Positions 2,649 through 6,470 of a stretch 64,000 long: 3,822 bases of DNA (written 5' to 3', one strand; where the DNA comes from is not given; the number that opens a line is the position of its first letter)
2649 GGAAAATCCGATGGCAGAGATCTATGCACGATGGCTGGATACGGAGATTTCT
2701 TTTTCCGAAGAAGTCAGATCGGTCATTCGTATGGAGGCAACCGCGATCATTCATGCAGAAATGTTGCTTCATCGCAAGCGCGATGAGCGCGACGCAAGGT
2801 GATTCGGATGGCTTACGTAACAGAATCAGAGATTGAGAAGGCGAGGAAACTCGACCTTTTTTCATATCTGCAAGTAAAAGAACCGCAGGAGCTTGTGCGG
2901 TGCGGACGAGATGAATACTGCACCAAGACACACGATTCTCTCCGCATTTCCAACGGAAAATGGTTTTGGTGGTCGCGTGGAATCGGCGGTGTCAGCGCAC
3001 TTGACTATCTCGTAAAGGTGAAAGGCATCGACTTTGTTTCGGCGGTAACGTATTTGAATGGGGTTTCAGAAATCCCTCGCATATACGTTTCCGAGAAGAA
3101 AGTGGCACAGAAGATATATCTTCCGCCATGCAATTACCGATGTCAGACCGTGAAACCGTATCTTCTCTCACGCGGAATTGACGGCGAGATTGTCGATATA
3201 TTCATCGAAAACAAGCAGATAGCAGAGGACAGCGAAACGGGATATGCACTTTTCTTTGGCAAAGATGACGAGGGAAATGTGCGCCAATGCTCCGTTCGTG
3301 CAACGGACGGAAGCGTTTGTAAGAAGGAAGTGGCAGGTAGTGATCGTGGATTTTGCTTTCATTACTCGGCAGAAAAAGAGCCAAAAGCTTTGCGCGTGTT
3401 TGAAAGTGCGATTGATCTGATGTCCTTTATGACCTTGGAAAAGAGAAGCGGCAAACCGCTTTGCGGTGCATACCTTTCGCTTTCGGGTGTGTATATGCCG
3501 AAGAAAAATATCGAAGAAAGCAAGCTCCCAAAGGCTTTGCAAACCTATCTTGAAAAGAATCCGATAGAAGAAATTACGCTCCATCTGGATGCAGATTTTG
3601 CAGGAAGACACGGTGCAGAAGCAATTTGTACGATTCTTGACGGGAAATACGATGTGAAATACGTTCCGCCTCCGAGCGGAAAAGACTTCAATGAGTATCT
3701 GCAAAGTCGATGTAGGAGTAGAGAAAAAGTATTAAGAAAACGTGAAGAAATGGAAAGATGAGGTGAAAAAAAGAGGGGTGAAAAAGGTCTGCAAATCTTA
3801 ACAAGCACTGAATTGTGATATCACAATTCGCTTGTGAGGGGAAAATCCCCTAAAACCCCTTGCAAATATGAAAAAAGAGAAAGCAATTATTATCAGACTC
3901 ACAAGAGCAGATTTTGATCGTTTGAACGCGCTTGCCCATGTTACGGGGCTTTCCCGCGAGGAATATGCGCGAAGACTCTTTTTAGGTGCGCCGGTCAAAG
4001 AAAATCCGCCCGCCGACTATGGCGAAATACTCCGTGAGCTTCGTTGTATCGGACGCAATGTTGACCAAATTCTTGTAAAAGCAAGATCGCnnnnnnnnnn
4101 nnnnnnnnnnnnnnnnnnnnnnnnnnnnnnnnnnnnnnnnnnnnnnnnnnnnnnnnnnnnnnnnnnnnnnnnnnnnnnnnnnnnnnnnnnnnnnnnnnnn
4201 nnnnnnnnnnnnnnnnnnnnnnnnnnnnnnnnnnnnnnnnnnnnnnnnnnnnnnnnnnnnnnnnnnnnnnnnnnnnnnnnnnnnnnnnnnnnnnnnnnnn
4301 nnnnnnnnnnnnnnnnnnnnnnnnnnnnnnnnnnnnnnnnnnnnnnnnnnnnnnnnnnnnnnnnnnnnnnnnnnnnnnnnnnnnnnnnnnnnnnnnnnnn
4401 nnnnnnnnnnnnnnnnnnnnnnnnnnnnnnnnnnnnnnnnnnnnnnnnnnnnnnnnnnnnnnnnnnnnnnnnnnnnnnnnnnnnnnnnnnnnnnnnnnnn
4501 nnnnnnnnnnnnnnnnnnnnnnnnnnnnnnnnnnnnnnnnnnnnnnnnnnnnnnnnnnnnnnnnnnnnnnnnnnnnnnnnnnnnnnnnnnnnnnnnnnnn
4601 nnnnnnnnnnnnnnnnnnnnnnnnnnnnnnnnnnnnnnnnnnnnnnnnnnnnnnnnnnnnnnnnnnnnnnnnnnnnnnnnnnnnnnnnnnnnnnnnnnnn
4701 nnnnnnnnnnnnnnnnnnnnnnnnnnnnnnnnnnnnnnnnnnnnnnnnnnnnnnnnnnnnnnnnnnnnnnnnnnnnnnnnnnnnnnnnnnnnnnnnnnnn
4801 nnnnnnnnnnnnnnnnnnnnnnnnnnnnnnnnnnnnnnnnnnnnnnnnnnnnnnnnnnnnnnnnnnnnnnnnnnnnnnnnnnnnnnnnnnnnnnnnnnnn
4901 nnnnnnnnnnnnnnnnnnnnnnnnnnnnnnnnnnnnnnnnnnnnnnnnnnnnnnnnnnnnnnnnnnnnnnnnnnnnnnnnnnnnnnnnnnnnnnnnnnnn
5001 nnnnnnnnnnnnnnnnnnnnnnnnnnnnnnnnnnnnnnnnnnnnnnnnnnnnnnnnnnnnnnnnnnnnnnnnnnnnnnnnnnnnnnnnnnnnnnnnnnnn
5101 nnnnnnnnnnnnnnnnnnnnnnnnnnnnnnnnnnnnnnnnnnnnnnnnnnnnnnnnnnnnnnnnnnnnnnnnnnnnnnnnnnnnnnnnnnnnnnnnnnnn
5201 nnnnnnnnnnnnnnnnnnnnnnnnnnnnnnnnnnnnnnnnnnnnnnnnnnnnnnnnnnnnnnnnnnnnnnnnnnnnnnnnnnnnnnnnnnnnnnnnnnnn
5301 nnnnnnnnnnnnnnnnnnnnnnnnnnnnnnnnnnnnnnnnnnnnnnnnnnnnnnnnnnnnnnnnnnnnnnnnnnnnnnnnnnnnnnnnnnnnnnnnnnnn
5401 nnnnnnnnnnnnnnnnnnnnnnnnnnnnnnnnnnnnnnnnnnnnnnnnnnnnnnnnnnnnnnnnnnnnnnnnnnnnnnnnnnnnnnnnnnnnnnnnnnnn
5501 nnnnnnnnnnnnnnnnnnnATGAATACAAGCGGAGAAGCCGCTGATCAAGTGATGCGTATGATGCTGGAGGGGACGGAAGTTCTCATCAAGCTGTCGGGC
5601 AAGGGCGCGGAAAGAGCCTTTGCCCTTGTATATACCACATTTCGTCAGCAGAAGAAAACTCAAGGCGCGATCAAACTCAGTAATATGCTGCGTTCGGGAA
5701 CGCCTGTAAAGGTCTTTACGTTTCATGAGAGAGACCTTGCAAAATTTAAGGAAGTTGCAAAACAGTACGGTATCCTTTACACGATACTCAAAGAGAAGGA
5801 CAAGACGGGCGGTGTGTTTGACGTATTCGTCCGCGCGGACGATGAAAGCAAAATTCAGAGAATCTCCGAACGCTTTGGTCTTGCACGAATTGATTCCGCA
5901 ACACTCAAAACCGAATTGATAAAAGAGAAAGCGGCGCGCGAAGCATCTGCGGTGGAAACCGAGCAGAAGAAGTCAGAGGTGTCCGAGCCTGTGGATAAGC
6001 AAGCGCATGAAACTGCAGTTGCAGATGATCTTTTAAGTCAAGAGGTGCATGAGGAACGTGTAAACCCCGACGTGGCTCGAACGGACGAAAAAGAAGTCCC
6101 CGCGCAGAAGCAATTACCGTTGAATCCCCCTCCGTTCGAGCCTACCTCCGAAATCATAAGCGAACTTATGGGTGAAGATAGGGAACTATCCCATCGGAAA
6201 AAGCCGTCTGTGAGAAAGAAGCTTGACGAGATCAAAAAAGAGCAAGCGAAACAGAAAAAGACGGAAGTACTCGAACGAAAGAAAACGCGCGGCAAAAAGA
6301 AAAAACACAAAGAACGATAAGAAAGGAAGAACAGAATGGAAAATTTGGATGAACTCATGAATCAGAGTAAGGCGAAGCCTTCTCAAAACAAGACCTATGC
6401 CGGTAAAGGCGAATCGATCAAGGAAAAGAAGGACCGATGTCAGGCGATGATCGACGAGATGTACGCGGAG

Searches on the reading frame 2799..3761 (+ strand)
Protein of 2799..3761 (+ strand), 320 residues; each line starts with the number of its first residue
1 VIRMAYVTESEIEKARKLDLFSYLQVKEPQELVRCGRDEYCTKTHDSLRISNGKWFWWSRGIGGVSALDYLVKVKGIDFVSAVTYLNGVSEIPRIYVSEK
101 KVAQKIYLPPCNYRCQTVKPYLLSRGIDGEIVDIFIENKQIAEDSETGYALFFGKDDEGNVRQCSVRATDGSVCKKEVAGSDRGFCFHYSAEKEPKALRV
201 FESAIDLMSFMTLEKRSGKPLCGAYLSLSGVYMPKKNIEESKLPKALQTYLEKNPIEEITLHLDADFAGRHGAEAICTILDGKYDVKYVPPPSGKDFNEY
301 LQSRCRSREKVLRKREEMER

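Call 71: search_protein_families(library=pfam, proteins=[window:2799-3761:+], max_evalue=0.0001)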
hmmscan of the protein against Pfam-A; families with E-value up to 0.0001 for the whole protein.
window:2799-3761:+ (320 aa): 2 families
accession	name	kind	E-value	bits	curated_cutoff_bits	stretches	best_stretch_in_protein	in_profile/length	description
PF13155.12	Toprim_2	-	3.4e-12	47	22.1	1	200-301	2-88/88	Toprim-like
PF13154.11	DUF3991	-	2.2e-08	34.8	24.5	1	120-189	1-71/74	Protein of unknown function (DUF3991)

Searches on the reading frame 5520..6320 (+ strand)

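Call 71: search_protein_families(library=pfam, proteins=[window:5520-6320:+], max_evalue=0.0001)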
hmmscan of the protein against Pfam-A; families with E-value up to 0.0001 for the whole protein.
window:5520-6320:+ (266 aa): 1 family
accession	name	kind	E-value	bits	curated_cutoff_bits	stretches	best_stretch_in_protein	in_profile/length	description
PF12687.12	DUF3801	-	7.1e-25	88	24.1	1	36-252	7-127/131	Protein of unknown function (DUF3801)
